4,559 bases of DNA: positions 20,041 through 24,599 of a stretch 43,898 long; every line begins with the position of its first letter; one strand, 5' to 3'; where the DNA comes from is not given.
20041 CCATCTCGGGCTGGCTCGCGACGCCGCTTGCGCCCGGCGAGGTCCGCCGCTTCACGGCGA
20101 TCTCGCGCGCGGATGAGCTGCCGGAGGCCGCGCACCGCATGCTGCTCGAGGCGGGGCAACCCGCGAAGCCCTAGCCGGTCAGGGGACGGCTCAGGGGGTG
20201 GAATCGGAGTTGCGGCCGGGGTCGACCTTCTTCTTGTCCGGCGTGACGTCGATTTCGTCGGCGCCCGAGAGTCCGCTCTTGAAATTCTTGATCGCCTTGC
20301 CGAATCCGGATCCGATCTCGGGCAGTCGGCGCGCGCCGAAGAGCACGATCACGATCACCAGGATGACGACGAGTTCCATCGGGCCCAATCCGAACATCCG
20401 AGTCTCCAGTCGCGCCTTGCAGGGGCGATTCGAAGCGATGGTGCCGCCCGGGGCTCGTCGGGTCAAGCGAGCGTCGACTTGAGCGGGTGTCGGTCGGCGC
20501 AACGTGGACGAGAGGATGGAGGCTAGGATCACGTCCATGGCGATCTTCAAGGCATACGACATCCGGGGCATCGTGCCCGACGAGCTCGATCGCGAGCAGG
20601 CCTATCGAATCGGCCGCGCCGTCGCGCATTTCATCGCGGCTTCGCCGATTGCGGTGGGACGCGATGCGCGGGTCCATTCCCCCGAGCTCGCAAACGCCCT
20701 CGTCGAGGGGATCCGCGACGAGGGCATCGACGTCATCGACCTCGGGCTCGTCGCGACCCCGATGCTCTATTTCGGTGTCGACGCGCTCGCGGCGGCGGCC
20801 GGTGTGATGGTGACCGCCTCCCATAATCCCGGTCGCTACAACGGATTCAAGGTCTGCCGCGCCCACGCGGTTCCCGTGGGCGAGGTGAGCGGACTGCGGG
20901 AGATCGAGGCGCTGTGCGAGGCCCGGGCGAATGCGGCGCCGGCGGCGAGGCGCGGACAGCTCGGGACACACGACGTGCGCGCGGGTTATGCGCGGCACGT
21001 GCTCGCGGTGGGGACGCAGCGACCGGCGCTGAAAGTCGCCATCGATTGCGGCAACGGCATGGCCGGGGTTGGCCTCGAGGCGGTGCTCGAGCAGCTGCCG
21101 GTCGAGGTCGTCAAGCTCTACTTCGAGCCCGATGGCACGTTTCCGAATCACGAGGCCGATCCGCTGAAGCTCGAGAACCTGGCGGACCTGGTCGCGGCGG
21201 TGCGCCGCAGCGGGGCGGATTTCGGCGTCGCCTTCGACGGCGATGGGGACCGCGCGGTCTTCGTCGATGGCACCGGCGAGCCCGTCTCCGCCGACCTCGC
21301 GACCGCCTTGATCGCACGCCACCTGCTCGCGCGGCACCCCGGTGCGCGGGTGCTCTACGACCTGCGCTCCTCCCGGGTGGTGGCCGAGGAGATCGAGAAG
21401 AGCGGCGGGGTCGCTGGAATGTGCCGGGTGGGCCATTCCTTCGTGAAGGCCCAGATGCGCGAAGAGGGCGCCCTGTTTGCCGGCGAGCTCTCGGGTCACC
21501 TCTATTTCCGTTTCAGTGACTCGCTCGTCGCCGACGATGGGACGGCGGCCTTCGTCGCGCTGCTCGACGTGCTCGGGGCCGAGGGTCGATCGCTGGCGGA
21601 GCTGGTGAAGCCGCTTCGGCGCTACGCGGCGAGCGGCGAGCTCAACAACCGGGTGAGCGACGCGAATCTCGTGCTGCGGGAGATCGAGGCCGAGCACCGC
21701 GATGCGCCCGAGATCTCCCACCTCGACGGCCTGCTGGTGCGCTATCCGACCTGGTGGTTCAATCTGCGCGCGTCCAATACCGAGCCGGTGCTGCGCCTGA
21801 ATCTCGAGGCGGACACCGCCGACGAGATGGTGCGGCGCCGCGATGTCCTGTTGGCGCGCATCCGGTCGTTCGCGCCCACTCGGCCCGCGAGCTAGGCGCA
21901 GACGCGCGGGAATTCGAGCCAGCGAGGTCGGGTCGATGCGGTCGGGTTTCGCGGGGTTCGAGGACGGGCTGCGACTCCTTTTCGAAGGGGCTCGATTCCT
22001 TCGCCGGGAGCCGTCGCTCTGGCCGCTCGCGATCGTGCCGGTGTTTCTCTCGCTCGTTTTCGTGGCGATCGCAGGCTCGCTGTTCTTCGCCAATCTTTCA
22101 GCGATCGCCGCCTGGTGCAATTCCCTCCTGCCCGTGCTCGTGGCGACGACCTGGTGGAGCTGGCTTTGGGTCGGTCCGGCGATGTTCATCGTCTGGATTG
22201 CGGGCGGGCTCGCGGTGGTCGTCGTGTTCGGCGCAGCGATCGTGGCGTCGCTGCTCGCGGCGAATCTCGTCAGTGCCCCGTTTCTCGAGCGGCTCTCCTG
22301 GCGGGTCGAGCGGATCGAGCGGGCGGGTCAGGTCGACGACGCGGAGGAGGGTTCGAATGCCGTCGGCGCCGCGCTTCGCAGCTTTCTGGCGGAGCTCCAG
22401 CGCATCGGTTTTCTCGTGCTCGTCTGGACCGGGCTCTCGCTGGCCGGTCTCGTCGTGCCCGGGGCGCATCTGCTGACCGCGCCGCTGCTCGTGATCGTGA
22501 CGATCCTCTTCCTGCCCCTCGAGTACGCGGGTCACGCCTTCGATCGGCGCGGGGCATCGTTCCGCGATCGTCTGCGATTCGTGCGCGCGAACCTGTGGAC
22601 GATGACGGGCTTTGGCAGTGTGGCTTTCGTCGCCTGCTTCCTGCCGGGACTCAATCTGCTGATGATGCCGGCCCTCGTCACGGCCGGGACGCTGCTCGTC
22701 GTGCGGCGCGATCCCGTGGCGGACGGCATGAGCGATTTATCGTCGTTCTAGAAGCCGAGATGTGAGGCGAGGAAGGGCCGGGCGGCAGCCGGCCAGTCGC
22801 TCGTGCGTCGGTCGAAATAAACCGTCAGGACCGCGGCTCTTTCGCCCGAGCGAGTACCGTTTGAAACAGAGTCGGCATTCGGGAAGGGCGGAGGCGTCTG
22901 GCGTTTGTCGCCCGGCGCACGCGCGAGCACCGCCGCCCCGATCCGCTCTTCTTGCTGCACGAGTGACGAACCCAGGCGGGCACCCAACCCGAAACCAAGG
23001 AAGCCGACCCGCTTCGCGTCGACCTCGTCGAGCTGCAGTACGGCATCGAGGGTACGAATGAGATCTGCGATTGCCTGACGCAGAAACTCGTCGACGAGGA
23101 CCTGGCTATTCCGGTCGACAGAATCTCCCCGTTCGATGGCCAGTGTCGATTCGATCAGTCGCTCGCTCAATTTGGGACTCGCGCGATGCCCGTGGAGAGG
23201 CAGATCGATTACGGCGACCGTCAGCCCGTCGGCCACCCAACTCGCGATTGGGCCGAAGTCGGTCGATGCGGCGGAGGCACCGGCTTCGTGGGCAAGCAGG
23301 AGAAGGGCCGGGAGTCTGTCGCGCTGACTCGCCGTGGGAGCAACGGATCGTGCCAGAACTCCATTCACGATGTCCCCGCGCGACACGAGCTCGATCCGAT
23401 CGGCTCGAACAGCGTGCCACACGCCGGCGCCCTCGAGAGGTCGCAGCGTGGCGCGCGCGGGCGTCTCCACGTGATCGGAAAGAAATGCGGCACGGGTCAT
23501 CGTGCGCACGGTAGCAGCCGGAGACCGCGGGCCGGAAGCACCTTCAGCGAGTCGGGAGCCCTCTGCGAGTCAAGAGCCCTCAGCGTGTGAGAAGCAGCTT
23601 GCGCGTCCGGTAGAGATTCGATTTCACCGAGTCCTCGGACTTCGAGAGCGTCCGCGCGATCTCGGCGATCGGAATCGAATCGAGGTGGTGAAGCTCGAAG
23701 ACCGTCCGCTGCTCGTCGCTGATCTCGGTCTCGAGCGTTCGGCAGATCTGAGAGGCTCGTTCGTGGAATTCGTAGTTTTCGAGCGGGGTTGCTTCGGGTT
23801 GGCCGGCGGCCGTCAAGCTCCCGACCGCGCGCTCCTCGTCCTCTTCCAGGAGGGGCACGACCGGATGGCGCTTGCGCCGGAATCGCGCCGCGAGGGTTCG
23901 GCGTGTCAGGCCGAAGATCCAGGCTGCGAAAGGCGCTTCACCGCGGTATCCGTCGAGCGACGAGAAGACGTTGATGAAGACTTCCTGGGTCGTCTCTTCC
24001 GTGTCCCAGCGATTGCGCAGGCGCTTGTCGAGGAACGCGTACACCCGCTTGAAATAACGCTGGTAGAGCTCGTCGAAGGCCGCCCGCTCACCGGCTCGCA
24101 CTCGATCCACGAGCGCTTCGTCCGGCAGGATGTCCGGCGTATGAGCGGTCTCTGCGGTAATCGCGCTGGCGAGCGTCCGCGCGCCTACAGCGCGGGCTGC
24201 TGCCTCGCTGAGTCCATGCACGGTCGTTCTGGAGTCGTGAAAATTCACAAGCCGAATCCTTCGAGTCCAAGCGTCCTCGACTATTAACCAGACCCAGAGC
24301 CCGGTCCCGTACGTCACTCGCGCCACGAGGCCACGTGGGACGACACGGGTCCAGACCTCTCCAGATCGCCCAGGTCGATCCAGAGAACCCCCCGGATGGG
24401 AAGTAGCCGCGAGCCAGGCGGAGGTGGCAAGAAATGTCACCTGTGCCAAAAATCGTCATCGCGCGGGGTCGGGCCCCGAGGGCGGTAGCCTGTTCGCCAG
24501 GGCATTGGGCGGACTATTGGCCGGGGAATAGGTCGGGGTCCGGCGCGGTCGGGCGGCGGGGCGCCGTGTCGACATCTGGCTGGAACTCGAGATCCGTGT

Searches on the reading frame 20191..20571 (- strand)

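Call 41: search_protein_families(library=pfam, proteins=[window:20191-20571:-], max_evalue=0.001)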
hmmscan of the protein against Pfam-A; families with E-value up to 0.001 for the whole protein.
window:20191-20571:- (126 aa): 1 family
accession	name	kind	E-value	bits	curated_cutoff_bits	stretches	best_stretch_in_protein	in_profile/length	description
PF02416.21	TatA_B_E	-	1.5e-15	56.6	21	1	62-108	1-47/53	mttA/Hcf106 family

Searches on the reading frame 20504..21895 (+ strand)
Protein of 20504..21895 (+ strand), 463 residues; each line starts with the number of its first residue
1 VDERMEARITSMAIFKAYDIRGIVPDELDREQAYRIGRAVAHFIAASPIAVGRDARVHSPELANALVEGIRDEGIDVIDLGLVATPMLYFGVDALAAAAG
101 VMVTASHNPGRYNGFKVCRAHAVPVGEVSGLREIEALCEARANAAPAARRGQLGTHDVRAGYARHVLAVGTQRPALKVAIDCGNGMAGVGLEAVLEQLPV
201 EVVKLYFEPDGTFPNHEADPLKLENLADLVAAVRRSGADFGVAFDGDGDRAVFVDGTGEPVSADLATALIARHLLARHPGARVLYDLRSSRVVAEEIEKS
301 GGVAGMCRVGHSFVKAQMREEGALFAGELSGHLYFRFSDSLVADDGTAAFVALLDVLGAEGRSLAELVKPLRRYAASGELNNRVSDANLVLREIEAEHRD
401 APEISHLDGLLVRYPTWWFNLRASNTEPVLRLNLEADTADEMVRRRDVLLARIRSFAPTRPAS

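Call 41: search_protein_families(library=pfam, proteins=[window:20504-21895:+], max_evalue=0.001)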
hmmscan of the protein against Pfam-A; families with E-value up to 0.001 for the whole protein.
window:20504-21895:+ (463 aa): 4 families
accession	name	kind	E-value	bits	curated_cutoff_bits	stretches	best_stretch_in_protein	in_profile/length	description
PF02878.22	PGM_PMM_I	-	4.5e-37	127.3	22.5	1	14-140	3-133/138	Phosphoglucomutase/phosphomannomutase, alpha/beta/alpha domain I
PF02879.22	PGM_PMM_II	-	8.8e-24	84.5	29.3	1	172-258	17-103/103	Phosphoglucomutase/phosphomannomutase, alpha/beta/alpha domain II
PF02880.22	PGM_PMM_III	-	4.2e-20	72.4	20.7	1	266-371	5-112/115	Phosphoglucomutase/phosphomannomutase, alpha/beta/alpha domain III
PF00408.26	PGM_PMM_IV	-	2.2e-09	37.7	23.1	1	379-446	1-62/68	Phosphoglucomutase/phosphomannomutase, C-terminal domain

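Call 77: search_protein_families(library=pfam, proteins=[window:20504-21895:+], max_evalue=0.001)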
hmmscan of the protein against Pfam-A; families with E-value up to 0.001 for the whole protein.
window:20504-21895:+ (463 aa): 4 families
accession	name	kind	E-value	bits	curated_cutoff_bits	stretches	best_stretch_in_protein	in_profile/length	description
PF02878.22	PGM_PMM_I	-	4.5e-37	127.3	22.5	1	14-140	3-133/138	Phosphoglucomutase/phosphomannomutase, alpha/beta/alpha domain I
PF02879.22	PGM_PMM_II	-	8.8e-24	84.5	29.3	1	172-258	17-103/103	Phosphoglucomutase/phosphomannomutase, alpha/beta/alpha domain II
PF02880.22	PGM_PMM_III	-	4.2e-20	72.4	20.7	1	266-371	5-112/115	Phosphoglucomutase/phosphomannomutase, alpha/beta/alpha domain III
PF00408.26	PGM_PMM_IV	-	2.2e-09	37.7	23.1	1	379-446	1-62/68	Phosphoglucomutase/phosphomannomutase, C-terminal domain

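Call 95: search_protein_families(library=ncbifam, proteins=[window:20504-21895:+], max_evalue=0.00001)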
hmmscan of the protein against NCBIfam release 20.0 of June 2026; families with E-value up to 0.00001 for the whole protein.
window:20504-21895:+ (463 aa): 5 families
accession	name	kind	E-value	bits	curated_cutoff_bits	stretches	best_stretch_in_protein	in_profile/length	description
NF007088.0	PRK09542.1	equivalog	1.5e-135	452.8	618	1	10-455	7-455/456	phosphomannomutase/phosphoglucomutase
TIGR03990.1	Arch_GlmM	equivalog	4.6e-108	361.9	439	1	13-444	2-435/444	phosphoglucosamine mutase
NF046027.1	PhglucPhmanMutPgmG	equivalog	5.3e-100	335.2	600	1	13-445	8-442/460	phosphoglucomutase/phosphomannomutase PgmG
NF011943.0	PRK15414.1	subfamily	3.3e-92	309.9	801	1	10-447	2-447/456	phosphomannomutase CpsG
TIGR01455.1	glmM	equivalog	7.5e-58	196.3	447.55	1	20-444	6-431/442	phosphoglucosamine mutase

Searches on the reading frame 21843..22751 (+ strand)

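Call 3: search_protein_families(library=pfam, proteins=[window:21843-22751:+], max_evalue=0.01)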
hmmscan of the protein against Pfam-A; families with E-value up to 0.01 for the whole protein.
window:21843-22751:+ (302 aa): 1 family
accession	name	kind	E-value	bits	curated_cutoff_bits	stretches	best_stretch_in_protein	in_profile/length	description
PF07264.17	EI24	-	4.7e-26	92.6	32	1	46-276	2-199/199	Sulfate transporter CysZ/Etoposide-induced protein 2.4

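Call 4: search_protein_families(library=ncbifam, proteins=[window:21843-22751:+], max_evalue=0.01)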
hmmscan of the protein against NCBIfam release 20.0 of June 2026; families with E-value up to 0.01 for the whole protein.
window:21843-22751:+ (302 aa): 1 family
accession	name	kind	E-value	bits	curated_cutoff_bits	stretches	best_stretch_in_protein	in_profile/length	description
NF003433.0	PRK04949.1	equivalog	2.5e-21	76.5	140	1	41-289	11-244/254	sulfate transporter CysZ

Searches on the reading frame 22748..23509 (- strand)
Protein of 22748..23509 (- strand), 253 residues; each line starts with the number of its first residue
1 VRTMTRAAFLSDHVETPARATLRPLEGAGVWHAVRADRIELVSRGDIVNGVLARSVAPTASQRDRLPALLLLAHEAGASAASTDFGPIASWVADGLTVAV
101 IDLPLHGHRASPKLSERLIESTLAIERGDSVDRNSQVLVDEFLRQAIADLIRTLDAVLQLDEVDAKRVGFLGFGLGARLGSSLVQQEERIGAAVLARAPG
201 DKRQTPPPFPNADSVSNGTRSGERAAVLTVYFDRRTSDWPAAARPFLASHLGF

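Call 3: search_protein_families(library=pfam, proteins=[window:22748-23509:-], max_evalue=0.01)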
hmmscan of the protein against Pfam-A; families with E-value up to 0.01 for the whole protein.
window:22748-23509:- (253 aa): 0 families

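Call 4: search_protein_families(library=ncbifam, proteins=[window:22748-23509:-], max_evalue=0.01)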
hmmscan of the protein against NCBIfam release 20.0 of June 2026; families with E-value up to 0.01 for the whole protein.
window:22748-23509:- (253 aa): 2 families
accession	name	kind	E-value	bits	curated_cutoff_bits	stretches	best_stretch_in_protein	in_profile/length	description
NF008525.0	PRK11460.1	equivalog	0.0015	17.9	191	1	67-196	16-133/232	esterase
TIGR03502.1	lipase_Pla1_cef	subfamily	0.0035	15.6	383.9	1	90-185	468-569/790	VolA/Pla-1 family phospholipase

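Call 90: search_protein_families(library=padloc, proteins=[window:22748-23509:-], max_evalue=0.01)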
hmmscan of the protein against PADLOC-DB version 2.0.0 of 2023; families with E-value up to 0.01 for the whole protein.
window:22748-23509:- (253 aa): 0 families

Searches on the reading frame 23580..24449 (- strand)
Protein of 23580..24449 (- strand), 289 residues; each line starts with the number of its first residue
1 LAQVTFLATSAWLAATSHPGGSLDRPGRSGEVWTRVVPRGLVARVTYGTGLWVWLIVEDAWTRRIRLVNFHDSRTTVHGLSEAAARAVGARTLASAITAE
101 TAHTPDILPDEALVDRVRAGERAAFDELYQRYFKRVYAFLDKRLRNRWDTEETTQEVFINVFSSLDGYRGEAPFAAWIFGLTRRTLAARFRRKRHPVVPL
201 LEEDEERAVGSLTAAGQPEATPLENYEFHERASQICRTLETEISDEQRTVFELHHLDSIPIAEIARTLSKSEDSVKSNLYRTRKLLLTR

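Call 3: search_protein_families(library=pfam, proteins=[window:23580-24449:-], max_evalue=0.01)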
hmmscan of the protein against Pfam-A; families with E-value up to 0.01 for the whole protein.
window:23580-24449:- (289 aa): 5 families
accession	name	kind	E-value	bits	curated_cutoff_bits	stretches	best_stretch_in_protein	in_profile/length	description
PF08281.18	Sigma70_r4_2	-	3e-10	40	25.7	1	244-286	12-54/54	Sigma-70, region 4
PF04542.20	Sigma70_r2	-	4.1e-10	39.7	24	1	128-194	1-69/71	Sigma-70 region 2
PF07638.17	Sigma70_ECF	-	2e-05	25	21.1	1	113-283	7-176/185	ECF sigma factor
PF04545.22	Sigma70_r4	-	0.0022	17.9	24.1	1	243-279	5-41/50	Sigma-70, region 4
PF04297.20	UPF0122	-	0.0073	17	22.7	0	243-287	18-62/101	Putative helix-turn-helix protein, YlxM / p13 like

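Call 4: search_protein_families(library=ncbifam, proteins=[window:23580-24449:-], max_evalue=0.01)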
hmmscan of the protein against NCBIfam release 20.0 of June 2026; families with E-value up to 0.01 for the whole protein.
window:23580-24449:- (289 aa): 80 families (the best 25 are shown)
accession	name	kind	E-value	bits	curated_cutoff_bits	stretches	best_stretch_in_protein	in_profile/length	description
NF009166.1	PRK12513.1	equivalog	9e-29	100.6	206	1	109-280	8-177/193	RNA polymerase sigma factor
TIGR02937.1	sigma70-ECF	superfamily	3e-25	88.7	42.9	1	124-287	2-162/165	sigma-70 family RNA polymerase sigma factor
NF008888.0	PRK11922.1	equivalog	5.2e-25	88.4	204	1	101-286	8-192/231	RNA polymerase sigma factor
NF009171.0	PRK12518.1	equivalog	1.7e-22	80.1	208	1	103-286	7-180/191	RNA polymerase sigma factor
TIGR02952.1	Sig70_famx2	equivalog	2.2e-22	79.8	206.45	1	113-284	1-164/170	ECF subfamily RNA polymerase sigma factor, BldN family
NF009168.0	PRK12515.1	subfamily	3e-20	72.5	236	1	109-286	8-175/189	RNA polymerase sigma factor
TIGR02985.1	Sig70_bacteroi1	subfamily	9.1e-19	68.2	126.4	1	124-286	2-158/162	RNA polymerase sigma-70 factor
TIGR02939.1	RpoE_Sigma70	equivalog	1.3e-17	64.4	236.15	1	110-284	7-180/190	RNA polymerase sigma factor RpoE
NF007220.0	PRK09639.1-5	equivalog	1.6e-17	63.9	260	1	123-286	3-160/181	RNA polymerase sigma factor SigX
NF009172.0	PRK12519.1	subfamily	1.6e-17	63.7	222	1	109-278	15-177/194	RNA polymerase sigma factor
NF004113.0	PRK05602.1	equivalog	1.7e-17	63.7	208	1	96-286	18-197/211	RNA polymerase sigma factor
NF007223.0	PRK09641.1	equivalog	2.9e-17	63.1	209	1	113-286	8-180/187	RNA polymerase sigma factor SigW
NF007225.0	PRK09643.1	equivalog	4.5e-17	62.4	190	1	105-287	9-179/204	RNA polymerase sigma factor SigM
TIGR02950.1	SigM_subfam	subfamily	8e-16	58.3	147.95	1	125-286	2-154/159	RNA polymerase sigma factor, SigM family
TIGR02948.1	SigW_bacill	equivalog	1.5e-15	57.8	243.1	1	113-286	8-180/187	RNA polymerase sigma factor SigW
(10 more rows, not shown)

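Call 90: search_protein_families(library=padloc, proteins=[window:23580-24449:-], max_evalue=0.01)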
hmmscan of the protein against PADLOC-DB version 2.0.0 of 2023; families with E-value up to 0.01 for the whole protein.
window:23580-24449:- (289 aa): 0 families
